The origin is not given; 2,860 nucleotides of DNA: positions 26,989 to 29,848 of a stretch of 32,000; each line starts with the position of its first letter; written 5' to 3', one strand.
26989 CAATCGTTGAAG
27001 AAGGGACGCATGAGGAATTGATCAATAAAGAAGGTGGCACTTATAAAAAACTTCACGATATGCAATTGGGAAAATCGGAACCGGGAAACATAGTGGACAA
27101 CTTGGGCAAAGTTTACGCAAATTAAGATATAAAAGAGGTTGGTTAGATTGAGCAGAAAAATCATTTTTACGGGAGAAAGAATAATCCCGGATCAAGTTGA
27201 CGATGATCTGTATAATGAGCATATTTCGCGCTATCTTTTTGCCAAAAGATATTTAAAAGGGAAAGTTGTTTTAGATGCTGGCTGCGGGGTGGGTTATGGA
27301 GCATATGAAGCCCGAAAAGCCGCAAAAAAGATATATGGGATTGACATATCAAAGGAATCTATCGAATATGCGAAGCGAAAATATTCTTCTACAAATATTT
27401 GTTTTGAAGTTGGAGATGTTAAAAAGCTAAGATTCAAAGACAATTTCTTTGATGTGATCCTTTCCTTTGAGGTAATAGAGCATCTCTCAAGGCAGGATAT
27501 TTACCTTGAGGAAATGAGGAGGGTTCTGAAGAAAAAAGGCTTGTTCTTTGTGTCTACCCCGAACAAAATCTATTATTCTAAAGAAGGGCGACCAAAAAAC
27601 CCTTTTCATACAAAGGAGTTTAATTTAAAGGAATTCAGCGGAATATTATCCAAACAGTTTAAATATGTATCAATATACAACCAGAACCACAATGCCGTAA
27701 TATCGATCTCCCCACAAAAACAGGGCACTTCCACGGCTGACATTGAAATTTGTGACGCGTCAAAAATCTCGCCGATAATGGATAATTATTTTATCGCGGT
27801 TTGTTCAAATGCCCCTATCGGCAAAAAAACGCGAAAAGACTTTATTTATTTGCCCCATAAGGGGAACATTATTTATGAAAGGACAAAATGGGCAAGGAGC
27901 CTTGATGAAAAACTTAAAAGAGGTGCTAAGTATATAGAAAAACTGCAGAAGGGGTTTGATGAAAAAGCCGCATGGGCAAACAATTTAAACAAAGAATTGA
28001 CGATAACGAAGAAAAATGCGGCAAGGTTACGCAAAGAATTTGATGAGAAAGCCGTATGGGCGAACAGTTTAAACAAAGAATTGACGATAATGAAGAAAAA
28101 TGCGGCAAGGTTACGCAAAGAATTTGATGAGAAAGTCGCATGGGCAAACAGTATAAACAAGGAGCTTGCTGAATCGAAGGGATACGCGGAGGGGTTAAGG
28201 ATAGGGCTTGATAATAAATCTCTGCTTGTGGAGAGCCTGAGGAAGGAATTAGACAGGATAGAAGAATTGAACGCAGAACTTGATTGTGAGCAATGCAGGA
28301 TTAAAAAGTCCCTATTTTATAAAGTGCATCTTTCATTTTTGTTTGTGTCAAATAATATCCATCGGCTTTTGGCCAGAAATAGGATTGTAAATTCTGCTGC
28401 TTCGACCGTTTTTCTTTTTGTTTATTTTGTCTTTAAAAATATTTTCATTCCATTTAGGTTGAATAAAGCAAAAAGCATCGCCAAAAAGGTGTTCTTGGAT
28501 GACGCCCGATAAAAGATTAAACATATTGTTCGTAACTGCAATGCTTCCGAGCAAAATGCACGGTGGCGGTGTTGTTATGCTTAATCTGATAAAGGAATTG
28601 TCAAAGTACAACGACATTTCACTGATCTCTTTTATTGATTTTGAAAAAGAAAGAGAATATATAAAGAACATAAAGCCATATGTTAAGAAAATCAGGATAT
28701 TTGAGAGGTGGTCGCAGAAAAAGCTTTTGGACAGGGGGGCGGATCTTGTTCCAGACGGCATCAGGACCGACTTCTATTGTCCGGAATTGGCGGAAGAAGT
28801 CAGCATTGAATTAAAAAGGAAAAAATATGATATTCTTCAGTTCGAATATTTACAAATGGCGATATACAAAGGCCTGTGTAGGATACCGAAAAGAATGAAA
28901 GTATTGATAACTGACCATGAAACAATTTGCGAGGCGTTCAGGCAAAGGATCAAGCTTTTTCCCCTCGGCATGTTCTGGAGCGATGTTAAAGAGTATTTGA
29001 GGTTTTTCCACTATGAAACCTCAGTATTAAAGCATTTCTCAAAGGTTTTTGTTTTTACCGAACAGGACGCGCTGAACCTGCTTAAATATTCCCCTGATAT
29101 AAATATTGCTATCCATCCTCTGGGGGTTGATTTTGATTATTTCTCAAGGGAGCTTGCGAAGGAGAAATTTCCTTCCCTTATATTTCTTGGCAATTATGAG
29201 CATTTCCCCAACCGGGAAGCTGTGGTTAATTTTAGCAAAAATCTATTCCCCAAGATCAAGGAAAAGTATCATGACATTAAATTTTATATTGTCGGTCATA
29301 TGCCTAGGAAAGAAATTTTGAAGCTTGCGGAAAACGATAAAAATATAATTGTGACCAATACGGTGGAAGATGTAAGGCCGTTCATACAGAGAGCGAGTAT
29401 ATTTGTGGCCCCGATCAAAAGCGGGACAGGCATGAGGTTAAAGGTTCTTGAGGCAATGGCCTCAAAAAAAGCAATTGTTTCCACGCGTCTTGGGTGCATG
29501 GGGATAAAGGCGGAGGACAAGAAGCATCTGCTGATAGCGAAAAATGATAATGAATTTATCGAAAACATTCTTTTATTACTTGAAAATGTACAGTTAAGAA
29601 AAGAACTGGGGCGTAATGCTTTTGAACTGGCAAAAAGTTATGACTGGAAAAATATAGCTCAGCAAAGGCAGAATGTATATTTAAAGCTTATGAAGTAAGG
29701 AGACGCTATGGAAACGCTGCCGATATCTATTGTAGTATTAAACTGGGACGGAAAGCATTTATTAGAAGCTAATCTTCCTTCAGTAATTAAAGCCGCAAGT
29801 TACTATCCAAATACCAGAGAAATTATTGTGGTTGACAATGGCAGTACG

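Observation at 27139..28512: Methyltransferase with 28-aa near-identical coiled-coil repeats: a possible adjustable chain-length ruler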

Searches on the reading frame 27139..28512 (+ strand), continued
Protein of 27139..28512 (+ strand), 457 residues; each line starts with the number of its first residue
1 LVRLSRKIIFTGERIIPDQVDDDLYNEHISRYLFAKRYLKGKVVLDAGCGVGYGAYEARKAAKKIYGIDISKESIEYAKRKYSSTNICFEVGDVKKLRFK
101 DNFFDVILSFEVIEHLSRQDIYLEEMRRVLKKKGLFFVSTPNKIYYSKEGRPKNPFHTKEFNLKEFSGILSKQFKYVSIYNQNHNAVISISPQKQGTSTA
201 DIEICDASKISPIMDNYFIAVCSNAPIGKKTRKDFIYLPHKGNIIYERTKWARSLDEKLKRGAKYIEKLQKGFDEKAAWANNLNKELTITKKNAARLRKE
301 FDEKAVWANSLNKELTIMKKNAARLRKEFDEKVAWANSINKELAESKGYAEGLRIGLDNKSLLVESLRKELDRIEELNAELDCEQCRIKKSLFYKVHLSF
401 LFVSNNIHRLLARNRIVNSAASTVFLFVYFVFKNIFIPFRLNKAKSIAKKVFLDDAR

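Call 45: search_protein_families(library=ncbifam, proteins=[window:27148-28512:+], max_evalue=0.00001)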
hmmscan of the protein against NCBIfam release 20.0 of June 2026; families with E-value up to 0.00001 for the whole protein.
window:27148-28512:+ (454 aa): 27 families (the best 25 are shown)
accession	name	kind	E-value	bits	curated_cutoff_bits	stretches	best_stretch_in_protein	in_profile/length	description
TIGR01983.1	UbiG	equivalog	6.8e-17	61.5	102.95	1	28-143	45-159/228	bifunctional 2-polyprenyl-6-hydroxyphenol methylase/3-demethylubiquinol 3-O-methyltransferase UbiG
TIGR02072.1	BioC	equivalog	2.1e-15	57.2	184.95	1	33-138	30-135/244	malonyl-ACP O-methyltransferase BioC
NF008823.0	PRK11873.1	subfamily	5.4e-14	52.3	263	1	37-136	77-182/272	arsenite methyltransferase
TIGR01934.1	MenG_MenH_UbiE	subfamily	1.2e-13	50.9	158.35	1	37-135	39-141/223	ubiquinone/menaquinone biosynthesis methyltransferase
NF045825.1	FAmtase_mtf2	equivalog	1.2e-13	50.8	400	1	32-134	53-157/248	fatty-acid O-methyltransferase Mtf2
NF045667.1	MTase_DVU1556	equivalog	2.8e-13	49.8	155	1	32-136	17-120/213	DVU_1556 family methyltransferase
NF008686.0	PRK11705.1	equivalog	2.8e-13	49.7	400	1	37-137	167-267/383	cyclopropane fatty acyl phospholipid synthase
NF045823.1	PthPhpthDimycoMt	equivalog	3.6e-13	49.3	300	1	33-134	62-165/256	phthiotriol/phenolphthiotriol dimycocerosates methyltransferase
NF041536.1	ArsM_DUF2284_UU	exception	9.9e-13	47.2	575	1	37-136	76-181/459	arsenite methyltransferase/DUF2284 domain selenoprotein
TIGR02021.1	BchM-ChlM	equivalog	1.2e-12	47.8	158.9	1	33-143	50-162/218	magnesium protoporphyrin IX methyltransferase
NF047649.1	MTase_UXPK_star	exception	1.3e-12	47.3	460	1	37-135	77-181/283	methyltransferase/UXPK-star double selenoprotein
NF043040.1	corrin_prot_MT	hypoth_equivalog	3.5e-12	46.2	180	1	32-135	35-147/216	corrinoid protein-associated methyltransferase CpaM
NF008300.0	PRK11088.1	equivalog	4.9e-12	45.9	303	1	25-141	73-185/272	23S rRNA (guanine(745)-N(1))-methyltransferase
NF001244.0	PRK00216.1-5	equivalog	1e-11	44.6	216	1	37-134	48-152/236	bifunctional demethylmenaquinone methyltransferase/2-methoxy-6-polyprenyl-1,4-benzoquinol methylase UbiE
NF041537.1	ArsM_AhpD_UU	exception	9.4e-11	41.1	510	1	37-135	76-180/345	arsenite methyltransferase/AhpD domain selenoprotein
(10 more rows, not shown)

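Call 69: search_protein_representatives(protein=P0001)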
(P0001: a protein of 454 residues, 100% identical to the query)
Query: 454 residues. Proteins with E-value up to 0.001 (for the whole library): 73329; up to 1e-10: 13639; up to 1e-30: 2190. The best 150 are listed.
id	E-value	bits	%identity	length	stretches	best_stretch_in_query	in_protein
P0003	1.5e-130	452.6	79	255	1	2-254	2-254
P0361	4.8e-84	299.4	39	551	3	10-327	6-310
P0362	4.5e-80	286.3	35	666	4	7-341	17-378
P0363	2.7e-78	280.4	37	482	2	7-372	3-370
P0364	3.9e-75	270.0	40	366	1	7-344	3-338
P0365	1.2e-71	258.5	42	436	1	5-341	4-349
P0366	5.9e-70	253.0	37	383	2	7-284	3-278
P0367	1.4e-69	251.7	36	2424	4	8-232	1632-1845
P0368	4.0e-68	246.9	34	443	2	10-342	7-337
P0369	4.4e-67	243.5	35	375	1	7-347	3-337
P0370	4.9e-67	243.3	41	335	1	5-320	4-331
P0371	9.4e-67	242.4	37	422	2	6-273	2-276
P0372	1.6e-66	241.7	34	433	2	7-342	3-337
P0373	5.9e-66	239.8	34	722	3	7-316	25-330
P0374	6.4e-66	239.7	35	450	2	7-342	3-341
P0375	1.8e-65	238.2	39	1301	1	5-351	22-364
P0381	8.4e-61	222.8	34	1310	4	6-343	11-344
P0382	1.5e-60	222.0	28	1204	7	5-343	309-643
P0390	5.3e-59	216.9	31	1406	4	6-340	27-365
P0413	1.9e-54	201.8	37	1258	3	2-318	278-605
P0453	1.1e-49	186.1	33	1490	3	4-375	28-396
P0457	2.2e-49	185.2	40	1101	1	7-345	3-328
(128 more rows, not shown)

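Call 70: search_protein_families(library=pfam, proteins=[P0375, P0381, P0390, P0453, P0382, P0457, P0413], max_evalue=0.000001)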
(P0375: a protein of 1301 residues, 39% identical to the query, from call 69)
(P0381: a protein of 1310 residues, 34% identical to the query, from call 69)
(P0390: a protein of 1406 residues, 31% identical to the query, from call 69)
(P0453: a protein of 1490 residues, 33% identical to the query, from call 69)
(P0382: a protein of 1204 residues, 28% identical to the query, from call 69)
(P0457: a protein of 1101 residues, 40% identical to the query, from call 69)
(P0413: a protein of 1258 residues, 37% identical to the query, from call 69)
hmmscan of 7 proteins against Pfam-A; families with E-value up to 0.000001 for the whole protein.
P0375 (1301 aa): 13 families
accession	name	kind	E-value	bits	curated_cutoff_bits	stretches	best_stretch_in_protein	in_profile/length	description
PF13692.12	Glyco_trans_1_4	-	3e-27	96.1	27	1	1129-1266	2-142/142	Glycosyl transferases group 1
PF08241.18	Methyltransf_11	-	3.3e-22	79.3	21.2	1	59-152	1-95/95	Methyltransferase domain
PF13847.12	Methyltransf_31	-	4.4e-22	78.8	27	1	54-156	3-113/145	Methyltransferase domain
PF13649.12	Methyltransf_25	-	2.5e-20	73.4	27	1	58-148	1-97/97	Methyltransferase domain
PF00535.33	Glycos_transf_2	-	1.4e-19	71.1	23.3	1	444-565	12-141/168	Glycosyl transferase family 2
PF13641.12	Glyco_tranf_2_3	-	1.6e-14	54.9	27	1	427-648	2-217/230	Glycosyltransferase like family 2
PF13489.12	Methyltransf_23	-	1.7e-14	54.3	27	1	54-164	22-128/164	Methyltransferase domain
PF08242.18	Methyltransf_12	-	4.7e-12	46.9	30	1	59-150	1-98/98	Methyltransferase domain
PF00534.26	Glycos_transf_1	-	3.7e-10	40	26.4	1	1119-1277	6-169/172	Glycosyl transferases group 1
PF01209.24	Ubie_methyltran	-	1.7e-09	37.8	20.1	1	53-154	46-153/233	ubiE/COQ5 methyltransferase family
PF03141.22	Methyltransf_29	-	2.8e-09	36.6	23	1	55-164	118-227/506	Putative S-adenosyl-L-methionine-dependent methyltransferase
PF13524.12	Glyco_trans_1_2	-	1e-07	32.4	25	1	1154-1293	6-141/144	Glycosyl transferase-like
PF13632.12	Glyco_trans_2_3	-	1.1e-07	32.3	27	1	509-669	1-142/198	Glycosyl transferase family group 2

P0381 (1310 aa): 13 families
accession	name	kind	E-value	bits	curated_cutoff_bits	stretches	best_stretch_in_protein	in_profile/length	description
PF00535.33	Glycos_transf_2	-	2.3e-27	96.4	23.3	1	678-848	1-167/168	Glycosyl transferase family 2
PF08241.18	Methyltransf_11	-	4.4e-23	82.2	21.2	1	46-139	1-95/95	Methyltransferase domain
PF13649.12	Methyltransf_25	-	1.2e-20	74.4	27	1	45-135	1-97/97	Methyltransferase domain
PF13847.12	Methyltransf_31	-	4.1e-20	72.4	27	1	41-147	3-117/145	Methyltransferase domain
PF13692.12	Glyco_trans_1_4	-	1.4e-18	68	27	1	1138-1273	4-142/142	Glycosyl transferases group 1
PF13489.12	Methyltransf_23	-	1.3e-14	54.7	27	1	39-145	20-122/164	Methyltransferase domain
PF08242.18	Methyltransf_12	-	1e-12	49.1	30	1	46-137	1-98/98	Methyltransferase domain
PF13641.12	Glyco_tranf_2_3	-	1.5e-10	41.9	27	1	675-889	1-214/230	Glycosyltransferase like family 2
PF10111.15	Glyco_tranf_2_2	-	3.8e-09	36.9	27.3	1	678-869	1-199/276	Glycosyltransferase like family 2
PF01209.24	Ubie_methyltran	-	6.3e-09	36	20.1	1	41-139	47-151/233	ubiE/COQ5 methyltransferase family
PF00534.26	Glycos_transf_1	-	1.1e-07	32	26.4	0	1155-1276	31-161/172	Glycosyl transferases group 1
PF05175.20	MTS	-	4.7e-07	30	23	0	41-160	31-157/170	Methyltransferase small domain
PF13712.12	Glyco_tranf_2_5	-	7.1e-07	29.6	27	0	743-891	44-194/210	Glycosyltransferase like family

P0390 (1406 aa): 13 families
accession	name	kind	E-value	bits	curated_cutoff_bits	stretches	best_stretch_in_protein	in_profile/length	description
PF13692.12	Glyco_trans_1_4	-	2.2e-27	96.5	27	1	1235-1372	2-142/142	Glycosyl transferases group 1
PF08241.18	Methyltransf_11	-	5.1e-26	91.6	21.2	1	62-157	1-95/95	Methyltransferase domain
PF13847.12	Methyltransf_31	-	1.7e-25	89.9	27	1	57-161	3-113/145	Methyltransferase domain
PF13649.12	Methyltransf_25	-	1.1e-23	84.2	27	1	61-153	1-97/97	Methyltransferase domain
PF13489.12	Methyltransf_23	-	5.2e-18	65.8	27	1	53-178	18-137/164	Methyltransferase domain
PF00535.33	Glycos_transf_2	-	3.5e-16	60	23.3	1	779-949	1-167/168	Glycosyl transferase family 2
PF08242.18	Methyltransf_12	-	1.3e-14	55.2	30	1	62-155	1-98/98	Methyltransferase domain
PF13641.12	Glyco_tranf_2_3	-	2.6e-13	51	27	1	776-991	1-215/230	Glycosyltransferase like family 2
PF01209.24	Ubie_methyltran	-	4.3e-12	46.3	20.1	1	52-157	42-151/233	ubiE/COQ5 methyltransferase family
PF13524.12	Glyco_trans_1_2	-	1.6e-10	41.5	25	1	1263-1401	9-143/144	Glycosyl transferase-like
PF00534.26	Glycos_transf_1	-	5e-10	39.6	26.4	1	1259-1343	36-126/172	Glycosyl transferases group 1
PF10111.15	Glyco_tranf_2_2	-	6.3e-10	39.4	27.3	1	807-996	30-223/276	Glycosyltransferase like family 2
PF05175.20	MTS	-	2.5e-07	30.9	23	1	56-157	30-138/170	Methyltransferase small domain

P0453 (1490 aa): 10 families
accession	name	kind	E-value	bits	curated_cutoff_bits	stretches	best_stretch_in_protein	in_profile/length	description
PF13692.12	Glyco_trans_1_4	-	3.4e-25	89.4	27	1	1308-1444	2-141/142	Glycosyl transferases group 1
PF08241.18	Methyltransf_11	-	4.1e-23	82.3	21.2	1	65-160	1-95/95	Methyltransferase domain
PF13847.12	Methyltransf_31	-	1.3e-21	77.2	27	1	60-164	3-113/145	Methyltransferase domain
PF13649.12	Methyltransf_25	-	3.9e-21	76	27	1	64-156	1-97/97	Methyltransferase domain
PF13489.12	Methyltransf_23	-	4.3e-19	69.3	27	1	58-180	20-136/164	Methyltransferase domain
PF00535.33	Glycos_transf_2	-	5.1e-17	62.7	23.3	1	849-969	1-124/168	Glycosyl transferase family 2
PF13641.12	Glyco_tranf_2_3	-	4.4e-14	53.5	27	1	848-1062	3-216/230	Glycosyltransferase like family 2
PF08242.18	Methyltransf_12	-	1.6e-12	48.4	30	1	65-158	1-98/98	Methyltransferase domain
PF00534.26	Glycos_transf_1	-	4.1e-11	43.2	26.4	1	1300-1451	7-164/172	Glycosyl transferases group 1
PF01209.24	Ubie_methyltran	-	3.8e-09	36.7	20.1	1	59-159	46-150/233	ubiE/COQ5 methyltransferase family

P0382 (1204 aa): 7 families
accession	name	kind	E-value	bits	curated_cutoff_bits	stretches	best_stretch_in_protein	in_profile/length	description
PF08241.18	Methyltransf_11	-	2.2e-25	89.5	21.2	1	345-437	1-94/95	Methyltransferase domain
PF13649.12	Methyltransf_25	-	3e-22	79.5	27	1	344-434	1-97/97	Methyltransferase domain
PF13847.12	Methyltransf_31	-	4.3e-20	72.3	27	1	341-442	4-113/145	Methyltransferase domain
PF13489.12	Methyltransf_23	-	1.3e-17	64.5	27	1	329-471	13-155/164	Methyltransferase domain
PF08242.18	Methyltransf_12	-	4e-13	50.3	30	1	345-436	1-98/98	Methyltransferase domain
PF01209.24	Ubie_methyltran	-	4e-11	43.2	20.1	1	343-437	50-150/233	ubiE/COQ5 methyltransferase family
PF25541.1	TBCA_PH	-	8.3e-07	29.2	27.8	0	943-1019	37-116/139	PH domain-containing proteins, TBCA domain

P0457 (1101 aa): 14 families
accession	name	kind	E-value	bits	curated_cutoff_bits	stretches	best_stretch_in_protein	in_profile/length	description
PF13847.12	Methyltransf_31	-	9.9e-28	97.1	27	1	34-153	3-114/145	Methyltransferase domain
PF08241.18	Methyltransf_11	-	2.2e-26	92.7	21.2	1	39-133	1-95/95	Methyltransferase domain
PF00535.33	Glycos_transf_2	-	3.1e-26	92.7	23.3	1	470-597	1-131/168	Glycosyl transferase family 2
PF13649.12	Methyltransf_25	-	2.4e-23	83.1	27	1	38-129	1-97/97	Methyltransferase domain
PF13692.12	Glyco_trans_1_4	-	4.5e-23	82.5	27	1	927-1063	2-141/142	Glycosyl transferases group 1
PF13489.12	Methyltransf_23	-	1.8e-20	73.8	27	1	32-141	20-124/164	Methyltransferase domain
PF08242.18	Methyltransf_12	-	5.6e-15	56.3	30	1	39-131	1-98/98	Methyltransferase domain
PF01209.24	Ubie_methyltran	-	5.2e-12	46.1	20.1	1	34-133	47-151/233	ubiE/COQ5 methyltransferase family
PF13641.12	Glyco_tranf_2_3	-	3.2e-11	44.1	27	1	467-681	1-214/230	Glycosyltransferase like family 2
PF02353.26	CMAS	-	4e-11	43.2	27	1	34-136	62-167/273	Mycolic acid cyclopropane synthetase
PF00534.26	Glycos_transf_1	-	4.6e-11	43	26.4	1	919-1075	8-169/172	Glycosyl transferases group 1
PF13712.12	Glyco_tranf_2_5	-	6.1e-10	39.6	27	1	535-706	44-209/210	Glycosyltransferase like family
PF06325.19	PrmA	-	4.2e-08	33.5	22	1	34-134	161-259/296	Ribosomal protein L11 methyltransferase (PrmA)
PF05175.20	MTS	-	1.2e-07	31.9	23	1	34-141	31-146/170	Methyltransferase small domain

P0413 (1258 aa): 11 families
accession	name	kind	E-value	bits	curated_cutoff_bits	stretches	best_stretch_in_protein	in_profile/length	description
PF08241.18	Methyltransf_11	-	1.5e-59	199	21.2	3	317-411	1-95/95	Methyltransferase domain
PF13847.12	Methyltransf_31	-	2.1e-45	154.4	27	3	312-443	3-141/145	Methyltransferase domain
PF13489.12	Methyltransf_23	-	3.6e-45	154.1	27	3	311-423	21-128/164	Methyltransferase domain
PF13649.12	Methyltransf_25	-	3.8e-43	146.5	27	3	316-407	1-97/97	Methyltransferase domain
PF08242.18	Methyltransf_12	-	4.1e-34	117.7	30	1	317-409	1-98/98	Methyltransferase domain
PF01209.24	Ubie_methyltran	-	1.5e-20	74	20.1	1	311-411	46-151/233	ubiE/COQ5 methyltransferase family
PF02353.26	CMAS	-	4.2e-15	56.2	27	0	311-416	61-169/273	Mycolic acid cyclopropane synthetase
PF20922.3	Anamorsin_N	-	8.7e-13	48.7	27.1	0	821-878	43-102/163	Anamorsin, N-terminal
PF05219.18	DREV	-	1.2e-09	38.1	26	0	300-412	77-187/265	DREV methyltransferase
PF01555.25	N6_N4_Mtase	-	4e-07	30.7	26.7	0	150-351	32-220/221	DNA methylase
PF05401.17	NodS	-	7e-07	29.7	24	0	315-418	46-151/201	Nodulation protein S (NodS)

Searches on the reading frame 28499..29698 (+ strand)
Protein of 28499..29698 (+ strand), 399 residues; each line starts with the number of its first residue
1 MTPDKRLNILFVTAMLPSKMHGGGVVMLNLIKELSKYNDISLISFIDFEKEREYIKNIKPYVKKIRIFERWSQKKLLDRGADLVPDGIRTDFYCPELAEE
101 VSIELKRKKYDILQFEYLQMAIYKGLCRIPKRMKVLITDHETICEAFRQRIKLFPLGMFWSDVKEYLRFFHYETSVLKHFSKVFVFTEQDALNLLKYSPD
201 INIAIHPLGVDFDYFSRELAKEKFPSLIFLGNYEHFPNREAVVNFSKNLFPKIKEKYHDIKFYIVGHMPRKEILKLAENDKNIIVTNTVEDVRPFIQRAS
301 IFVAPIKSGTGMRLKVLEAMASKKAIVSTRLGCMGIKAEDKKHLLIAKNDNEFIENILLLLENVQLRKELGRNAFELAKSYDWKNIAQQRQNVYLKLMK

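Call 6: search_protein_families(library=pfam, proteins=[window:28499-29698:+], max_evalue=0.01)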
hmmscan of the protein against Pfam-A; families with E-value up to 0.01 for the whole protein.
window:28499-29698:+ (399 aa): 4 families
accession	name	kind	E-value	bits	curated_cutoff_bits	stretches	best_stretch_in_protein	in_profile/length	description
PF13692.12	Glyco_trans_1_4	-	1.1e-25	91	27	1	225-363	2-142/142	Glycosyl transferases group 1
PF00534.26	Glycos_transf_1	-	3.9e-14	53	26.4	1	222-375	13-170/172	Glycosyl transferases group 1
PF13524.12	Glyco_trans_1_2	-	1.1e-05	25.8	25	1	248-389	4-141/144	Glycosyl transferase-like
PF13439.12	Glyco_transf_4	-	0.00079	19.9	28.5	1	22-213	3-169/170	Glycosyltransferase Family 4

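Call 45: search_protein_families(library=ncbifam, proteins=[window:28499-29698:+], max_evalue=0.00001)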
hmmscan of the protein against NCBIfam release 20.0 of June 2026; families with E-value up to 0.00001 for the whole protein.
window:28499-29698:+ (399 aa): 9 families
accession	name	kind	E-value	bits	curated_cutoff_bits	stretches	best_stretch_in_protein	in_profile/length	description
TIGR03087.1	stp1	hypoth_equivalog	2.9e-53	181.5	316.65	1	9-387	1-387/397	TIGR03087 family PEP-CTERM/XrtA system glycosyltransferase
NF047684.1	TeichurnBiosyTuaC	equivalog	7.3e-10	38.3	550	1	253-398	241-390/391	teichuronic acid biosynthesis protein TuaC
TIGR03088.1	stp2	hypoth_equivalog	3.6e-08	32.9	409.05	1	241-396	211-372/374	TIGR03088 family PEP-CTERM/XrtA system glycosyltransferase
NF041139.1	TreT_Thcocales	equivalog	2.5e-07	29.8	775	1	282-380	293-394/412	trehalose synthase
NF050056.1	ProtGlycPglH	equivalog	3.2e-07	29.7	600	1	217-391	172-347/354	GalNAc-alpha-(1->4)-GalNAc-alpha-(1->3)-diNAcBac-PP-undecaprenol alpha-1,4-N-acetyl-D-galactosaminyltransferase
NF049987.1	DaglGlyslTfaseDgs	equivalog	3.3e-07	29.6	500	1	280-398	211-328/332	processive diacylglycerol alpha-glucosyltransferase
NF047880.1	glyco_SdgA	exception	5.7e-07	28.5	800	1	249-393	336-486/488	serine-aspartate repeat adhesin O-glycosyltransferase SdgA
NF053513.1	Gtran_IagA_BgsA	equivalog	8.5e-07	28.3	460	1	197-398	123-332/333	LTA glycolipid anchor biosynthesis glycosyltransferase, IagA/BgsA family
TIGR03999.1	thiol_BshA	equivalog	5.4e-06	25.6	273.7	1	228-398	203-374/375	N-acetyl-alpha-D-glucosaminyl L-malate synthase BshA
